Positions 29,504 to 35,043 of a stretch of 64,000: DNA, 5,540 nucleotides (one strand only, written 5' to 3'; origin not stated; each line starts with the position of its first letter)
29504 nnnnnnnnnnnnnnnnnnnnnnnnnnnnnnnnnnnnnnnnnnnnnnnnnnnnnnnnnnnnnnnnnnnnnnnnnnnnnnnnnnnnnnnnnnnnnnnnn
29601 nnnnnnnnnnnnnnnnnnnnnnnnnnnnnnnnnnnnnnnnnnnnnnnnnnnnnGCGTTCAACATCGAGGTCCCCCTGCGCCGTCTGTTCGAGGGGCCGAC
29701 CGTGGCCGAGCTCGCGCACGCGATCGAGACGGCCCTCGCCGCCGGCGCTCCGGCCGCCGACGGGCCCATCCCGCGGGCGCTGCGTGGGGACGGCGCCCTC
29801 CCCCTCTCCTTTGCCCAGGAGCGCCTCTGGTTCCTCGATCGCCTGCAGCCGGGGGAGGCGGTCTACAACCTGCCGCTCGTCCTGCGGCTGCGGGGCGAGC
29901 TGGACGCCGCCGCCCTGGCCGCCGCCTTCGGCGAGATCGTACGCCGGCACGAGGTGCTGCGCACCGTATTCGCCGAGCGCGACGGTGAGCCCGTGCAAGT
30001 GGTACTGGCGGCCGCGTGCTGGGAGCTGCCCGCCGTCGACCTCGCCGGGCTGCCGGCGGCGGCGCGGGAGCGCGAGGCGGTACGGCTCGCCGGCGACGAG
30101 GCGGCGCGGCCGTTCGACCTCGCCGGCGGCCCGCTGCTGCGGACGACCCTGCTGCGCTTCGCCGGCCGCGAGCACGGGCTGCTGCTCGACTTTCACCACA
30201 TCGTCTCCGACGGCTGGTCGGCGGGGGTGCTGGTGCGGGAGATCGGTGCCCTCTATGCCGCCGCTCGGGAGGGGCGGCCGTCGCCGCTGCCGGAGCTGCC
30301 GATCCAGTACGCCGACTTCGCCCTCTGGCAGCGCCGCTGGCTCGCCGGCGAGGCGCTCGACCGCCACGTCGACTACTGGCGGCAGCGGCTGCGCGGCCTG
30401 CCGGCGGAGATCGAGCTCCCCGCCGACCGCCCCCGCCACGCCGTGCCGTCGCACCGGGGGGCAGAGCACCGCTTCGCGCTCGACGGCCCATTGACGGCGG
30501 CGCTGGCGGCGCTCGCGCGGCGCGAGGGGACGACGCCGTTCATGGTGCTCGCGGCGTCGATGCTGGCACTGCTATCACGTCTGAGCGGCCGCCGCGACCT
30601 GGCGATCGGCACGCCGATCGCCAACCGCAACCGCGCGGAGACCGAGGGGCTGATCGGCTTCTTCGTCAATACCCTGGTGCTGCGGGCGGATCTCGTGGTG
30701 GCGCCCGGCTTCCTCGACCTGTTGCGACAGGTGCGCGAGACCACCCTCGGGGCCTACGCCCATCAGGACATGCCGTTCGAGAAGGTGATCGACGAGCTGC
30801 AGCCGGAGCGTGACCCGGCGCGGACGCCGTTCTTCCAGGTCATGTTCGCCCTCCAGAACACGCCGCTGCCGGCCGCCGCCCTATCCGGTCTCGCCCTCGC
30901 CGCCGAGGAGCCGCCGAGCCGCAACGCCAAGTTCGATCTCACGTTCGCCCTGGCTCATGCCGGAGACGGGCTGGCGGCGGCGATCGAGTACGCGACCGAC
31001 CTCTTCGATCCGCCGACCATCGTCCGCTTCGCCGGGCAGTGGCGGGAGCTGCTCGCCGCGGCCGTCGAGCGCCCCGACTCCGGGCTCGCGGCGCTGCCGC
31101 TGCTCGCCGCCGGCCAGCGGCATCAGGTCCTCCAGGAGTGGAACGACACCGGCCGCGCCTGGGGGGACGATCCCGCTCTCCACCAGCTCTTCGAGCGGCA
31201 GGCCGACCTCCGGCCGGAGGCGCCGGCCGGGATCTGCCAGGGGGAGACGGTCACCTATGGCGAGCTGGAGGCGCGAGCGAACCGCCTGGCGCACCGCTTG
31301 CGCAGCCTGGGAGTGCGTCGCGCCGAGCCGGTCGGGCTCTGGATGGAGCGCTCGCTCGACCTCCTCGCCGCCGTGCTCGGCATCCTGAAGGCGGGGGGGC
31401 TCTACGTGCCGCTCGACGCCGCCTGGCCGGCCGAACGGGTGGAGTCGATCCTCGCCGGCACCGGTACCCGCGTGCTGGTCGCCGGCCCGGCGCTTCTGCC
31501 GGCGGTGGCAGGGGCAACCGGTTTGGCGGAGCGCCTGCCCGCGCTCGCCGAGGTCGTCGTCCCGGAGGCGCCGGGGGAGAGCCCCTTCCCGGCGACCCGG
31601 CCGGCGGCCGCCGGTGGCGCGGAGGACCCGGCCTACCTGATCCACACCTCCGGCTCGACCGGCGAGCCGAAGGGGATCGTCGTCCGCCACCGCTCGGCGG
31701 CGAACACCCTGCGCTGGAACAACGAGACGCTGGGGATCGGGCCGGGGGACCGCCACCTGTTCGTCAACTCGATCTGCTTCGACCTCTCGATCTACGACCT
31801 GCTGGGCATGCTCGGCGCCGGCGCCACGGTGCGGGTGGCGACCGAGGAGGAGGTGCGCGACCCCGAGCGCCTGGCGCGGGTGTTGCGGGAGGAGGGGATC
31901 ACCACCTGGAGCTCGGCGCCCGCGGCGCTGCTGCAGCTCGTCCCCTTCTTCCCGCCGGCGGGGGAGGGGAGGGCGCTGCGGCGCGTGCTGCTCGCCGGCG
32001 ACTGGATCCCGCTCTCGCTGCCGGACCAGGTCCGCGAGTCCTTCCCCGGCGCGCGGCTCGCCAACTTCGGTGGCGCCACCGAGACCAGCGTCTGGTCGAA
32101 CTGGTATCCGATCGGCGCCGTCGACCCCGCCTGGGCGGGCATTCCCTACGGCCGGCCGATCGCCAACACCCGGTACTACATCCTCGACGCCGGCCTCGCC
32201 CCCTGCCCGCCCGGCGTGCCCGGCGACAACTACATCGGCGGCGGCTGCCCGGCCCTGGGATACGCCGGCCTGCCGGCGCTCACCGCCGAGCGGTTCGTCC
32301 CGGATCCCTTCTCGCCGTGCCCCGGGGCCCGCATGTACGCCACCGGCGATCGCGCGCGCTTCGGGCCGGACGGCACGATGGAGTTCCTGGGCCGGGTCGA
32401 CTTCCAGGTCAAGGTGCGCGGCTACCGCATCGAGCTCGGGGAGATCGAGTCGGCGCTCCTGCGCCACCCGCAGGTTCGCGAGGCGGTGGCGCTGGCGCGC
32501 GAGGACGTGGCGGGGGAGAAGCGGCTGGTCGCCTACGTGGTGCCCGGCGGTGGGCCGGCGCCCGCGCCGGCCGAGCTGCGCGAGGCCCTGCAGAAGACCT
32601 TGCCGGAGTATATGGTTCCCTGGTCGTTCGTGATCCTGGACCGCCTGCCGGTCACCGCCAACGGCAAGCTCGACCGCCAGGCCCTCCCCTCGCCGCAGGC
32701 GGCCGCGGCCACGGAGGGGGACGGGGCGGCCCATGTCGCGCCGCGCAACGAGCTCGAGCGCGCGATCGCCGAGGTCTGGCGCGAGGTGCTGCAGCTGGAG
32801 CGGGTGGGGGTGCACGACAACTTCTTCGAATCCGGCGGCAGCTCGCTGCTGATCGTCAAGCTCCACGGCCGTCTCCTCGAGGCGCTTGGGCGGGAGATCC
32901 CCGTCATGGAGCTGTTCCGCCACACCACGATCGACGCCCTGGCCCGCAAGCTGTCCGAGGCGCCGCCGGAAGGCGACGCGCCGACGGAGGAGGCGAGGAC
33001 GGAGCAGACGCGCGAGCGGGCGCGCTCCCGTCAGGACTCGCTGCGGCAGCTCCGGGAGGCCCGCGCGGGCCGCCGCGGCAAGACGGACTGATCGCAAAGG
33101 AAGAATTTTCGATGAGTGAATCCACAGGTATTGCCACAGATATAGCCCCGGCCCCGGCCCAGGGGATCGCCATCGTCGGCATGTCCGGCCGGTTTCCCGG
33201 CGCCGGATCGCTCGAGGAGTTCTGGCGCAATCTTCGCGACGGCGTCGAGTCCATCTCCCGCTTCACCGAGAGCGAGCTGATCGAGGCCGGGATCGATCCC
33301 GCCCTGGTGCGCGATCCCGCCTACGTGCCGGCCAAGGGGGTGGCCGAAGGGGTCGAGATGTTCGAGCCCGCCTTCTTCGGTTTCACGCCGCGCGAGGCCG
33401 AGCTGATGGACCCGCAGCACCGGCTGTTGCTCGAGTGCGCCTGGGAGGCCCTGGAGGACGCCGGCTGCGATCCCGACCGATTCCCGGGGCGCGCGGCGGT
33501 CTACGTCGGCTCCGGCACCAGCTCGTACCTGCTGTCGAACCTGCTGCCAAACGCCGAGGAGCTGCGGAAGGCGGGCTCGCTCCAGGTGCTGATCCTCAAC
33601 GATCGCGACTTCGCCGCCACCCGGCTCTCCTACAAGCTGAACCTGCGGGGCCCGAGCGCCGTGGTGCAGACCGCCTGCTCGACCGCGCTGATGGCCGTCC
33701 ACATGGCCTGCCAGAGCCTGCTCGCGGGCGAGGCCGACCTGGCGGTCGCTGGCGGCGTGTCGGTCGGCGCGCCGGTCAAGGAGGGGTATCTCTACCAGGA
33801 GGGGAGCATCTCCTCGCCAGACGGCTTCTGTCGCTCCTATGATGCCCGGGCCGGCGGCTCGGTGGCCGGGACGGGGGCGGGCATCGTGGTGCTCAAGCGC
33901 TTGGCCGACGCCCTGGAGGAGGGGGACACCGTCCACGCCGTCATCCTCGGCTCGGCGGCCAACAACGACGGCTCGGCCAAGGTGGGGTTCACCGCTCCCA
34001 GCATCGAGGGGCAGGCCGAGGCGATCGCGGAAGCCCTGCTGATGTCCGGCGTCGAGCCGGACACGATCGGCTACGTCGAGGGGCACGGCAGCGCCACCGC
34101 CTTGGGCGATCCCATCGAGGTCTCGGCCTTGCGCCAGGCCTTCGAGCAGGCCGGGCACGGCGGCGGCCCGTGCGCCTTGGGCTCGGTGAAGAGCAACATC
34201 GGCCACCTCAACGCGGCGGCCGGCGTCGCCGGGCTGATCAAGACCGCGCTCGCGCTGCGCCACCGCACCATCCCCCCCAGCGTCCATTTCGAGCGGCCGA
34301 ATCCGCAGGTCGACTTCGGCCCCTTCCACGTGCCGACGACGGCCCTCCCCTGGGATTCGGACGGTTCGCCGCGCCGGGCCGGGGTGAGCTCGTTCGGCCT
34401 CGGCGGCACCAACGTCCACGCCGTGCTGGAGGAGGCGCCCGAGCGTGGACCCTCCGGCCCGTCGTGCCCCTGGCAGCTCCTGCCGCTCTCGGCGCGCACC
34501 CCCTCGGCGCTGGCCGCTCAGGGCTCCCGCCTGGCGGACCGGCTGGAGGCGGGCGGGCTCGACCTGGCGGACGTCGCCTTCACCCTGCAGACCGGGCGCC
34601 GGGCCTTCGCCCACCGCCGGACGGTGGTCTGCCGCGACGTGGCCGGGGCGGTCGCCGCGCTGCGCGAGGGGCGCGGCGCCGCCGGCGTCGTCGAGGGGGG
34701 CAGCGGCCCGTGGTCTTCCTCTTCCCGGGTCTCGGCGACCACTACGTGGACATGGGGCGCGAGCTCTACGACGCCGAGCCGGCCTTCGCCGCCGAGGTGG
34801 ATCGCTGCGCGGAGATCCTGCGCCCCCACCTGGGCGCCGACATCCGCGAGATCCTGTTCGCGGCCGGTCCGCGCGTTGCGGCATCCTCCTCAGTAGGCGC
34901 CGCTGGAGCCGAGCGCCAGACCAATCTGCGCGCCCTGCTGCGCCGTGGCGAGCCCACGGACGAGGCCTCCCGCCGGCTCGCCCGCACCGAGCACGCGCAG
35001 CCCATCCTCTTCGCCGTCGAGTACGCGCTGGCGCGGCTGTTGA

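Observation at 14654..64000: Colinear lipopeptide assembly line longer than 49 kb: lipoinitiation plus 11 NRPS modules, one PKS module and an extra stand-alone C domain; no TE in window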

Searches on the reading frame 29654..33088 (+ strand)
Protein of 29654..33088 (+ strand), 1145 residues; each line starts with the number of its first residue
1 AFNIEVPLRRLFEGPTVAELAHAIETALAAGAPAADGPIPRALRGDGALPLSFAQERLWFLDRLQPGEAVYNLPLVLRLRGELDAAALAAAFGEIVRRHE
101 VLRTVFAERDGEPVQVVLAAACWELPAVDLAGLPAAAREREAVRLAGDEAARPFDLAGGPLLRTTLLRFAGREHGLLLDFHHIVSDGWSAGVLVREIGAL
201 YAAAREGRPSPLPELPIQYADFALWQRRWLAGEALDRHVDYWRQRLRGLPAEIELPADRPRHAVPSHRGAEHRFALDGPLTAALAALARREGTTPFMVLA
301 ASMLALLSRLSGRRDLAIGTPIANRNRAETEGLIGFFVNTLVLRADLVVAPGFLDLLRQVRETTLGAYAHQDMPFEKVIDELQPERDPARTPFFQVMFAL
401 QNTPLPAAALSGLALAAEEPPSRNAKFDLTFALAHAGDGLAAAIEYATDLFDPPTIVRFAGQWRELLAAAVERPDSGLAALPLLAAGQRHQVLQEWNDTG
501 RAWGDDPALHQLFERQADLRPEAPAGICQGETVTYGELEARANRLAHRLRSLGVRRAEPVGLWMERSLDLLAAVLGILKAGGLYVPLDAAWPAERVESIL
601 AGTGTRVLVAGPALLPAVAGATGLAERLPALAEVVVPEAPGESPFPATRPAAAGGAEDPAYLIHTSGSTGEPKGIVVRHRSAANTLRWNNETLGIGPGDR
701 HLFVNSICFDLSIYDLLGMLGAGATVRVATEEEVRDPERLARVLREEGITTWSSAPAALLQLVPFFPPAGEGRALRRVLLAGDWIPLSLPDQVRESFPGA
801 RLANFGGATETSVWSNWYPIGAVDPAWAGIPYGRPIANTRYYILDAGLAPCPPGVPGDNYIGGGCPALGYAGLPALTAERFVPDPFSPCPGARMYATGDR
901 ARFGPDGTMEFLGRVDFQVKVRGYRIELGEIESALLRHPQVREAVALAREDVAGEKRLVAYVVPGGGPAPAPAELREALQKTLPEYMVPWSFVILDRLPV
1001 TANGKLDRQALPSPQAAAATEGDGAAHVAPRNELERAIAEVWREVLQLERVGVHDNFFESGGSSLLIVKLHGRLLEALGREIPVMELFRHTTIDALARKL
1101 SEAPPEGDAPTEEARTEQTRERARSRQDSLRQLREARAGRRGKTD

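Call 10: search_protein_families(library=pfam, proteins=[window:29654-33088:+], max_evalue=0.00001)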
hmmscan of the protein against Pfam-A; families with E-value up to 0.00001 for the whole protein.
window:29654-33088:+ (1145 aa): 4 families
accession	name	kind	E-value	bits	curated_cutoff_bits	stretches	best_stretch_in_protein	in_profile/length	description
PF00668.25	Condensation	-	2.8e-107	359.7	30.6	1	48-491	4-454/456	Condensation domain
PF00501.34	AMP-binding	-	2e-77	261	29.9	1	513-870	1-383/384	AMP-binding enzyme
PF00550.31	PP-binding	-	1.3e-17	64.2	20.8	1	1037-1098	2-65/67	Phosphopantetheine attachment site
PF13193.12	AMP-binding_C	-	8.5e-16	59.1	24.5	1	930-1005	1-76/76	AMP-binding enzyme C-terminal domain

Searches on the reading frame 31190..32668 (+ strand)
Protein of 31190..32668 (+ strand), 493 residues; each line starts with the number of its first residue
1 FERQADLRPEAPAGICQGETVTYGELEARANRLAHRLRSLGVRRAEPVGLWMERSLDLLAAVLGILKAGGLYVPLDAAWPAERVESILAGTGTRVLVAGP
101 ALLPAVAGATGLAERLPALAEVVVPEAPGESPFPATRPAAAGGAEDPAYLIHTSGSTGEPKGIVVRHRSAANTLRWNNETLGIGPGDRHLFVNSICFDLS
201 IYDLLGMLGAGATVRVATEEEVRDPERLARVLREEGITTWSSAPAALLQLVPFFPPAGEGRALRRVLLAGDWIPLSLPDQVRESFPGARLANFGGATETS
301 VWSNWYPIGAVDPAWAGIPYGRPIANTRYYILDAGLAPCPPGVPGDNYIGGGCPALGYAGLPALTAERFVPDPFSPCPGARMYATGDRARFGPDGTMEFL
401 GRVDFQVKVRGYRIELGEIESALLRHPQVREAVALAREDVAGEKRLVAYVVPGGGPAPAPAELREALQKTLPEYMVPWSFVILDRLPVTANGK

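Call 74: search_solved_structures(query=window:31190-32668:+, max_evalue=1e-60)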
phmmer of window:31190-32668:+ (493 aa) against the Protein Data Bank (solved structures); distinct sequences matched with E-value up to 1e-60: 40.
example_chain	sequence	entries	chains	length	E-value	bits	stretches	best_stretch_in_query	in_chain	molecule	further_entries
6mfy_A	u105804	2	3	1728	6.1e-174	582.8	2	6-493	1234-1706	Linear gramicidin synthase subunit A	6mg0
9be3_A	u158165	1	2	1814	7.2e-174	582.6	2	6-493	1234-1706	Linear gramicidin synthase subunit A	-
9be4_A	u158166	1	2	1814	7.2e-174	582.6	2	6-493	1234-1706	Linear gramicidin synthase subunit A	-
6mfz_A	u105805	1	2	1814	7.2e-174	582.6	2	6-493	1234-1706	Linear gramicidin synthase subunit A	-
9meh_A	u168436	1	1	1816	7.2e-174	582.6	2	6-493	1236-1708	Linear gramicidin synthase subunit A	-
8xjz_C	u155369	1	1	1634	4e-115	388.8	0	17-493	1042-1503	Peptide synthetase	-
7ly7_A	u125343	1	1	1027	1e-102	347.8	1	3-493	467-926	BmdB, Bacillamide NRPS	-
7ly4_E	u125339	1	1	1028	1e-102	347.8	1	3-493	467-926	BmdB, bacillamide NRPS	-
6p1j_A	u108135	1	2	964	1.6e-102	347.2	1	1-493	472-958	Txo2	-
6lta_A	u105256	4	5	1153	7.7e-101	341.6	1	3-493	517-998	Nonribosomal peptide synthetase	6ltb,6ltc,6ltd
5u89_A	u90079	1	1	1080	1.2e-97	331.1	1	1-493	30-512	Amino acid adenylation domain protein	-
8www_A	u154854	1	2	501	6.3e-89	302.3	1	2-493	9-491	Carrier domain-containing protein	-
8jbr_A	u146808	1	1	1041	4.1e-88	299.7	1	1-493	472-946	McyA protein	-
6ea3_B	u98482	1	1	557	6.7e-87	295.6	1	11-493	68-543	adenylation domain of Fuscachelin synthetase component H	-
4d4g_A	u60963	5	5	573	2.6e-86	293.7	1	1-493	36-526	APNAA1 | APNA A1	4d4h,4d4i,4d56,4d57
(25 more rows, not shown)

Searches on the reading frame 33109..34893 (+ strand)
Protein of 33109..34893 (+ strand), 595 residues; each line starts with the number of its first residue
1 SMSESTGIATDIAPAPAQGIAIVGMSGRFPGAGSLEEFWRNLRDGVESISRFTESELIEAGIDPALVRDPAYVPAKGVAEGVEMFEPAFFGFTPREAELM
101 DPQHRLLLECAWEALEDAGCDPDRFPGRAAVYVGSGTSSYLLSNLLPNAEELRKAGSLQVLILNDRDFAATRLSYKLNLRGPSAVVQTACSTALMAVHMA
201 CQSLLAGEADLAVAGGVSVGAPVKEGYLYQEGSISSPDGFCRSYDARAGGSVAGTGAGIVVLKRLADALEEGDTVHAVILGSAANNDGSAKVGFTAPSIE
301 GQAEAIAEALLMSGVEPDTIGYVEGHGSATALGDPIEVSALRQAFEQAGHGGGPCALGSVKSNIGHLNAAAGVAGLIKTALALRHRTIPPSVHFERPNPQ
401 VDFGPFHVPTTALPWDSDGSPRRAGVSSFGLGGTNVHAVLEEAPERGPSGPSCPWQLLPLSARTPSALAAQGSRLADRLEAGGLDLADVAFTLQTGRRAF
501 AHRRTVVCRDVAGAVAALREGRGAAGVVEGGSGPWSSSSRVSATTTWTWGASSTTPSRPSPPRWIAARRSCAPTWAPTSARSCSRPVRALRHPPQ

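Call 10: search_protein_families(library=pfam, proteins=[window:33109-34893:+], max_evalue=0.00001)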
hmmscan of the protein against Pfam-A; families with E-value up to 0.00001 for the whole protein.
window:33109-34893:+ (595 aa): 5 families
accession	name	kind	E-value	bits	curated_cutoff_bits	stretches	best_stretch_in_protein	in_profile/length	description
PF00109.32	ketoacyl-synt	-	1.2e-72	245.1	20.8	1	19-268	3-252/252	Beta-ketoacyl synthase, N-terminal domain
PF02801.28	Ketoacyl-synt_C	-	5.2e-43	146.3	20.8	1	276-395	1-119/119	Beta-ketoacyl synthase, C-terminal domain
PF22621.2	CurL-like_PKS_C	-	2.7e-19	69.3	27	1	456-518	1-64/64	CurL-like, PKS C-terminal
PF16197.11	KAsynt_C_assoc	-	5.3e-15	56.2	33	1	397-503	1-107/111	Ketoacyl-synthetase C-terminal extension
PF22336.2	RhiE-like_linker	-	3.8e-14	52.8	27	1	460-520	2-62/67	RhiE-like, KS-MAT linker domain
